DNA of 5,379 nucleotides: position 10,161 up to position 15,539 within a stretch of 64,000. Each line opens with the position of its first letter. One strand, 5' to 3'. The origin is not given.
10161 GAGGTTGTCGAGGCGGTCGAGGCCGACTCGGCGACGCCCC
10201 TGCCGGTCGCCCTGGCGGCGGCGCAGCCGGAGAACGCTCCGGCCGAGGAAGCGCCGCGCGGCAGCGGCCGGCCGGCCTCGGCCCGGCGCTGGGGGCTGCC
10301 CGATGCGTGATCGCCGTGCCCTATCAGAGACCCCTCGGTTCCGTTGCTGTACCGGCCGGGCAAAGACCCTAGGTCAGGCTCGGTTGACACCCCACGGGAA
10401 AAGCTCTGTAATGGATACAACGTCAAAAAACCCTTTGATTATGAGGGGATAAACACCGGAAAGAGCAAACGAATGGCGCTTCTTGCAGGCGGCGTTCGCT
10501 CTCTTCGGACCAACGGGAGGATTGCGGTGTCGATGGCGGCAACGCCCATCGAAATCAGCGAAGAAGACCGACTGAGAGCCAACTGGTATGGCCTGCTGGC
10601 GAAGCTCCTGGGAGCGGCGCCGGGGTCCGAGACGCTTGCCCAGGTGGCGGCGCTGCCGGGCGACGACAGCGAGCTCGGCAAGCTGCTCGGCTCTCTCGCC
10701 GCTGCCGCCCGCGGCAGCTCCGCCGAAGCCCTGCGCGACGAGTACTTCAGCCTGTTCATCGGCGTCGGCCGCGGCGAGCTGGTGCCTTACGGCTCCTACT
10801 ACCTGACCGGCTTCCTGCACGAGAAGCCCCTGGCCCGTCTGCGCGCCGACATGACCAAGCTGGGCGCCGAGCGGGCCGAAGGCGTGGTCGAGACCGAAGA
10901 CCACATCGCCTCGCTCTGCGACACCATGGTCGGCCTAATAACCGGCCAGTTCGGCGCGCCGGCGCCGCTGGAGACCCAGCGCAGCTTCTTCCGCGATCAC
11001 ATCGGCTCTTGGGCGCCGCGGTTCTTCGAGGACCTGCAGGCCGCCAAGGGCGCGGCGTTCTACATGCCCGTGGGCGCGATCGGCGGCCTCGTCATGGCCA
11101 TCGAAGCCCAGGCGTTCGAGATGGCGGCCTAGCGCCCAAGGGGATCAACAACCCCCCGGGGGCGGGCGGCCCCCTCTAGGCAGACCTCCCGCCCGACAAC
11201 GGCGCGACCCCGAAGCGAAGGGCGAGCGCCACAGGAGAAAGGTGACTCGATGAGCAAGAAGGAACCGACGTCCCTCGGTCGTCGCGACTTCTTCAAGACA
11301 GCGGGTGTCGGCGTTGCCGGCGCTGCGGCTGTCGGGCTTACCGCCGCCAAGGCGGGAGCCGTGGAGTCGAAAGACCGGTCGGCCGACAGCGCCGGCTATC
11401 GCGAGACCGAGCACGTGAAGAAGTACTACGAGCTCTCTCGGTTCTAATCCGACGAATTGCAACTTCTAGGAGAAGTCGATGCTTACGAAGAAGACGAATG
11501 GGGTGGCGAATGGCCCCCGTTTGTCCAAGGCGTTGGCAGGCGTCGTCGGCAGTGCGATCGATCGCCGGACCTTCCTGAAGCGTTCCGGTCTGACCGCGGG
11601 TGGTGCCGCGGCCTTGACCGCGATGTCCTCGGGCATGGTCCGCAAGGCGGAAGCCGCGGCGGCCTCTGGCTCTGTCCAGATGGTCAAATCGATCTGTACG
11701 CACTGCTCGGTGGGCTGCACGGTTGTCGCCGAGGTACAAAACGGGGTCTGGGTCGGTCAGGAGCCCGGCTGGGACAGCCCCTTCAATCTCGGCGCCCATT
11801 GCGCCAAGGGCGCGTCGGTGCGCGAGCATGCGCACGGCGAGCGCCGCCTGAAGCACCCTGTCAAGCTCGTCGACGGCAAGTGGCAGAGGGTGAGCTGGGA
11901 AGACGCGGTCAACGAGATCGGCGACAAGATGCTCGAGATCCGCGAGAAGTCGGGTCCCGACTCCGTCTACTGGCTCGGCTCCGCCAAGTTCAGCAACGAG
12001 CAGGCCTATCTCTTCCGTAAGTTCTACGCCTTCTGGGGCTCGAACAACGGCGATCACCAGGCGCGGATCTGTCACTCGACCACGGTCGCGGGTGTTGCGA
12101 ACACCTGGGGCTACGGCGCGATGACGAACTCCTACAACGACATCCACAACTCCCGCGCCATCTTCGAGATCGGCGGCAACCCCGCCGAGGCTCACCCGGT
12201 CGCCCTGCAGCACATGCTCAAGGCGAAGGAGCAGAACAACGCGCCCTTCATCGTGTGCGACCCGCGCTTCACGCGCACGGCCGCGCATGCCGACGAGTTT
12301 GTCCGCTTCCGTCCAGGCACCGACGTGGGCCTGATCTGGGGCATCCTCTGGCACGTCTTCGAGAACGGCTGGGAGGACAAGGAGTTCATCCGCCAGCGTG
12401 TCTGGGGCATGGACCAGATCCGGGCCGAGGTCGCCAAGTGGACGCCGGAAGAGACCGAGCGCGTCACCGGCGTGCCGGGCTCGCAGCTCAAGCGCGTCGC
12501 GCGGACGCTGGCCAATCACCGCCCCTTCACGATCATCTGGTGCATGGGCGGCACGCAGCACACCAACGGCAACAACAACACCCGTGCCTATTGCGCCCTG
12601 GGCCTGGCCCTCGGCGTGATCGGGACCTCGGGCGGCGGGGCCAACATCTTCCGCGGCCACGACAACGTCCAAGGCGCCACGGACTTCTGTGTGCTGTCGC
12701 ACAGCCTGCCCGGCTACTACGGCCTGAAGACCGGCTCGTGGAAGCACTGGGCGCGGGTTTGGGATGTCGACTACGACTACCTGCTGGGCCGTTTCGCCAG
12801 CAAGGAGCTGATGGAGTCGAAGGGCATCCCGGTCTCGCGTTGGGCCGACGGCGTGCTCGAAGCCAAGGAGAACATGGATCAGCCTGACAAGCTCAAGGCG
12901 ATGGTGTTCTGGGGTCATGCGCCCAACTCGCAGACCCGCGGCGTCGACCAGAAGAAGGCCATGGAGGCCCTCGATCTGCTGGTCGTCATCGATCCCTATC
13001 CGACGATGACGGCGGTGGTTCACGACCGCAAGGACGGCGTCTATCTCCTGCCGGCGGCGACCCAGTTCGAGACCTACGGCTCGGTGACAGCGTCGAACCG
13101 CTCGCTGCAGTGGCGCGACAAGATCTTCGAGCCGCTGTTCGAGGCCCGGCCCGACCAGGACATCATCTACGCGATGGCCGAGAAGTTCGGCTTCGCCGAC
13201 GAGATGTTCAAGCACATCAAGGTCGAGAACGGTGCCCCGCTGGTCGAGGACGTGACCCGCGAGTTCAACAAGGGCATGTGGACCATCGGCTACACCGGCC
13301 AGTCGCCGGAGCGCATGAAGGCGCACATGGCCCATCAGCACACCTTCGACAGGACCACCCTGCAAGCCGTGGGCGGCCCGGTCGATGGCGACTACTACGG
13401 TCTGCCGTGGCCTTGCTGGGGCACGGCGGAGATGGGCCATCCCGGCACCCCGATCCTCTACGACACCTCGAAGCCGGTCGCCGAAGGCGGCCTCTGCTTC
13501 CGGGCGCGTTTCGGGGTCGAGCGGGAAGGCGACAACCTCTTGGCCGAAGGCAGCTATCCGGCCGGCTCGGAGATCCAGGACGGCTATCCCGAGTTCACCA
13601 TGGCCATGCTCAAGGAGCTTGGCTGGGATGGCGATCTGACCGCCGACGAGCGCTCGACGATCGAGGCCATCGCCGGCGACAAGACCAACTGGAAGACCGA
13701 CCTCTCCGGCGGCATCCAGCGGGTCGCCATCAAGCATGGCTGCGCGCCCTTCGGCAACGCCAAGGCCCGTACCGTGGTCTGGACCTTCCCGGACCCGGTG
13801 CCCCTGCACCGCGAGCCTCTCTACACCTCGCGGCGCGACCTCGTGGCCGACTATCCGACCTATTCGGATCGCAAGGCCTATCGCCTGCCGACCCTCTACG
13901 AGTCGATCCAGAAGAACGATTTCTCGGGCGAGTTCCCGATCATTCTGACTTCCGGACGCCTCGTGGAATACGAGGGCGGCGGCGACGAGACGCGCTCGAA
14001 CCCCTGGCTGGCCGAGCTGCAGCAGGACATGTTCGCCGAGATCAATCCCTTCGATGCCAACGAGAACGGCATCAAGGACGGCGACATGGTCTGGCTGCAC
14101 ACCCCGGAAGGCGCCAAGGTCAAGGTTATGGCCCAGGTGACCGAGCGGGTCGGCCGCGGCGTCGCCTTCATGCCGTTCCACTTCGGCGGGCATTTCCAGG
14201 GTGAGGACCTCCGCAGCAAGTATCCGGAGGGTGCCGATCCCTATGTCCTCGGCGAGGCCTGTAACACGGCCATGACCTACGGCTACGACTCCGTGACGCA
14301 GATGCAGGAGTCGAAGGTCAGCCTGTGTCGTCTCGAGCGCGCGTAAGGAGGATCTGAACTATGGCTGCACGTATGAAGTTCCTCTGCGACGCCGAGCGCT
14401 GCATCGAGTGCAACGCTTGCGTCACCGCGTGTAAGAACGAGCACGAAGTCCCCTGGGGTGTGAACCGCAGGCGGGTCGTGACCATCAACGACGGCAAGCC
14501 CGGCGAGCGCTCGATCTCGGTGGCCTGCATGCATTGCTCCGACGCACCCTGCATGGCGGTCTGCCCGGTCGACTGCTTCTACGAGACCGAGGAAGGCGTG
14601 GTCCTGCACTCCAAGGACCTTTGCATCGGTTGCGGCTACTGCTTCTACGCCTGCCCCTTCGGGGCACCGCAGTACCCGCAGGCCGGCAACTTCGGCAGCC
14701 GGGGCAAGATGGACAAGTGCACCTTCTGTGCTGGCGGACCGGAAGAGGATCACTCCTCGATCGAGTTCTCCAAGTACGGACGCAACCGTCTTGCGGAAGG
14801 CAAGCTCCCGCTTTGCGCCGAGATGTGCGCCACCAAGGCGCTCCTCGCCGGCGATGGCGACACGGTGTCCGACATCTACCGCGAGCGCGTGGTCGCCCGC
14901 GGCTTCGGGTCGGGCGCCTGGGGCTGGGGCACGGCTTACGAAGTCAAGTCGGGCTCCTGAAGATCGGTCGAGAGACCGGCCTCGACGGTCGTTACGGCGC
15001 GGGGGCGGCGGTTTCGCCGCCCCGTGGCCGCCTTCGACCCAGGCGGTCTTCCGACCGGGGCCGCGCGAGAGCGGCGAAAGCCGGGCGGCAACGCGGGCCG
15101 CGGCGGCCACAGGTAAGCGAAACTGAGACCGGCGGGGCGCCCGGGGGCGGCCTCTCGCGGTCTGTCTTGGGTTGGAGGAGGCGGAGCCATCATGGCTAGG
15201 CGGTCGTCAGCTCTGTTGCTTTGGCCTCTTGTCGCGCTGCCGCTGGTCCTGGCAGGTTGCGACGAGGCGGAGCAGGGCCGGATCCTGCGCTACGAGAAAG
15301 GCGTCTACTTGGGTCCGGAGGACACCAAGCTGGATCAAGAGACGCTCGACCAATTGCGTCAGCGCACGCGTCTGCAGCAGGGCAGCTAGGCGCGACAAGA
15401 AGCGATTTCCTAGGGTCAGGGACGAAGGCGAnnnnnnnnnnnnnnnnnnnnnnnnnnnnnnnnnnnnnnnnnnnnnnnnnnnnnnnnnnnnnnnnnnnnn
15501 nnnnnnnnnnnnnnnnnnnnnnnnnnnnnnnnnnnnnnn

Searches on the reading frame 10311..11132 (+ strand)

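Call 11: search_protein_families(library=pfam, proteins=[window:10311-11132:+], max_evalue=0.0001)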
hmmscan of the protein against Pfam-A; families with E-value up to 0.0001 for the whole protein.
window:10311-11132:+ (273 aa): 1 family
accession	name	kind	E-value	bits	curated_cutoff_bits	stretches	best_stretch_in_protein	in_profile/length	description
PF02613.20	Nitrate_red_del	-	1e-30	107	22.2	1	117-240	3-136/136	Nitrate reductase delta subunit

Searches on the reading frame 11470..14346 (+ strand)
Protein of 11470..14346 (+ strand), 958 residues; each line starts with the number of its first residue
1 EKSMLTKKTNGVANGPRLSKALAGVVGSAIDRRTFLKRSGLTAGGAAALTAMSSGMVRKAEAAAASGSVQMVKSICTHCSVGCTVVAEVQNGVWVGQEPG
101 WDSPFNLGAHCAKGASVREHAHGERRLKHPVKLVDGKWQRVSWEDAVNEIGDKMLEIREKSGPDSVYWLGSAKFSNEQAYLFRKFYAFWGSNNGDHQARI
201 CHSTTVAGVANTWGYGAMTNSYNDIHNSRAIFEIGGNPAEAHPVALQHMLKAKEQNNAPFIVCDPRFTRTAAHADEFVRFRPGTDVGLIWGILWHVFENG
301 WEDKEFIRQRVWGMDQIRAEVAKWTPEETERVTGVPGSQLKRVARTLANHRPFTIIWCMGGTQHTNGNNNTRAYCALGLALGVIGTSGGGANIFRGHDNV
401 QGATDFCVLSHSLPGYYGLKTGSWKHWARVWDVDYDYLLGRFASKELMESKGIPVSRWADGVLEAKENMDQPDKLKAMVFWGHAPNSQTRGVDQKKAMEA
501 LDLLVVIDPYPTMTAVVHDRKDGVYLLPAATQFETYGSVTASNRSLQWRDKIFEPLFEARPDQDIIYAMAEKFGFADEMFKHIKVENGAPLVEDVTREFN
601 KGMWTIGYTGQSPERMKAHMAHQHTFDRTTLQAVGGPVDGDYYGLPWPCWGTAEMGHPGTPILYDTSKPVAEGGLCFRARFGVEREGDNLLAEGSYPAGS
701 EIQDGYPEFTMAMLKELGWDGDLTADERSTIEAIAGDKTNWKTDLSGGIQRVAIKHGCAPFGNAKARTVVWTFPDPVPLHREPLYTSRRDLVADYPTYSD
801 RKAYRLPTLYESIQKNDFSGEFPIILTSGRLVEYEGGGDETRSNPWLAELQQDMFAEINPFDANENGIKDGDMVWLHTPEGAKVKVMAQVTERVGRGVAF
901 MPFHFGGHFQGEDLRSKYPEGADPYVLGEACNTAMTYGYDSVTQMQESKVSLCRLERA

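Call 11: search_protein_families(library=pfam, proteins=[window:11470-14346:+], max_evalue=0.0001)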
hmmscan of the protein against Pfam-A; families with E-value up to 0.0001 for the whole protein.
window:11470-14346:+ (958 aa): 3 families
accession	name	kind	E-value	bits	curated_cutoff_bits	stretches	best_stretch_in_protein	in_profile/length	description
PF00384.28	Molybdopterin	-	7.1e-48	163.9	24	1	126-572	1-353/353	Molybdopterin oxidoreductase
PF01568.27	Molydop_binding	-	1.4e-21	77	26.8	1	825-950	2-108/110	Molydopterin dinucleotide binding domain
PF04879.21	Molybdop_Fe4S4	-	4e-13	49.5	22.7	1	70-122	2-54/55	Molybdopterin oxidoreductase Fe4S4 domain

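Call 21: search_protein_families(library=ncbifam, proteins=[window:11470-14346:+], max_evalue=0.001)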
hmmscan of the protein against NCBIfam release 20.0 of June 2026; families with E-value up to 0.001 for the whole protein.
window:11470-14346:+ (958 aa): 26 families (the best 25 are shown)
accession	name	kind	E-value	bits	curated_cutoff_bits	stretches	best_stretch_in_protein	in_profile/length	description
TIGR01591.1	Fdh-alpha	equivalog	3e-139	465.1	666.25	2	75-582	2-484/672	formate dehydrogenase subunit alpha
TIGR01553.1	formate-DH-alph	equivalog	2.5e-95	320.2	814.2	4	30-309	2-302/1009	formate dehydrogenase-N subunit alpha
NF041513.1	formate_DH_Act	exception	4.2e-85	286.4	1400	4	54-308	26-292/1067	formate dehydrogenase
NF047855.1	AssmNtatRedNasC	equivalog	1.8e-84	284.4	1100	2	67-587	16-517/708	assimilatory nitrate reductase catalytic subunit NasC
NF012032.0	PRK15488.1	equivalog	7.7e-68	229.2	694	2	30-576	3-530/759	thiosulfate reductase PhsA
NF010055.0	PRK13532.1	equivalog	2.3e-54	184.9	904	3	30-311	3-291/830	nitrate reductase catalytic subunit NapA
TIGR02166.1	dmsA_ynfE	subfamily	8.9e-53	179.5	777.7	3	30-316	1-304/794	DMSO/selenate family reductase complex A subunit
NF041323.1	Nitr_red_NasA_Halo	equivalog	8.6e-52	176.6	1000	1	78-587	2-482/673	assimilatory nitrate reductase NasA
TIGR01706.1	NAPA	equivalog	8.1e-50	170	930.55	3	30-310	2-290/830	periplasmic nitrate reductase subunit alpha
TIGR01701.1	Fdhalpha-like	subfamily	2.3e-48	164.9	582.15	1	126-408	99-403/744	FdhF/YdeP family oxidoreductase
TIGR03479.1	DMSO_red_II_alp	subfamily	4.6e-45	154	984.75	2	76-308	63-304/913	molybdopterin-dependent oxidoreductase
NF041885.1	selenate_YnfE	exception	5e-39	133.8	1675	2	29-391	2-405/805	selenate/tellurate reductase subunit YnfE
NF041884.1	selenate_YnfF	exception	1.5e-36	125.6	1650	1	30-396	1-403/798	selenate/tellurate reductase subunit YnfF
NF011566.1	PRK14990.1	exception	4.5e-34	117.6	1600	1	24-393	8-420/814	dimethylsulfoxide reductase subunit A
TIGR00509.1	bisC_fam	subfamily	6.6e-29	100.7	1017.55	1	133-581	66-517/772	molybdopterin guanine dinucleotide-containing S/N-oxide reductase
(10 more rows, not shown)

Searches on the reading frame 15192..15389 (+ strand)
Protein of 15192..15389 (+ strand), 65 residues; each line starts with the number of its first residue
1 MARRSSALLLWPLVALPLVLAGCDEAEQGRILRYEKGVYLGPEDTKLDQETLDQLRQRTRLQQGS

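Call 21: search_protein_families(library=ncbifam, proteins=[window:15192-15389:+], max_evalue=0.001)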
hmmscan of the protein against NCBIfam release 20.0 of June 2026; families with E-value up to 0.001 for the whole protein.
window:15192-15389:+ (65 aa): 0 families

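Call 39: search_protein_families(library=pfam, proteins=[window:15192-15389:+], max_evalue=1)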
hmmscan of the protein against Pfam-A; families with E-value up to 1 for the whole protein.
window:15192-15389:+ (65 aa): 0 families
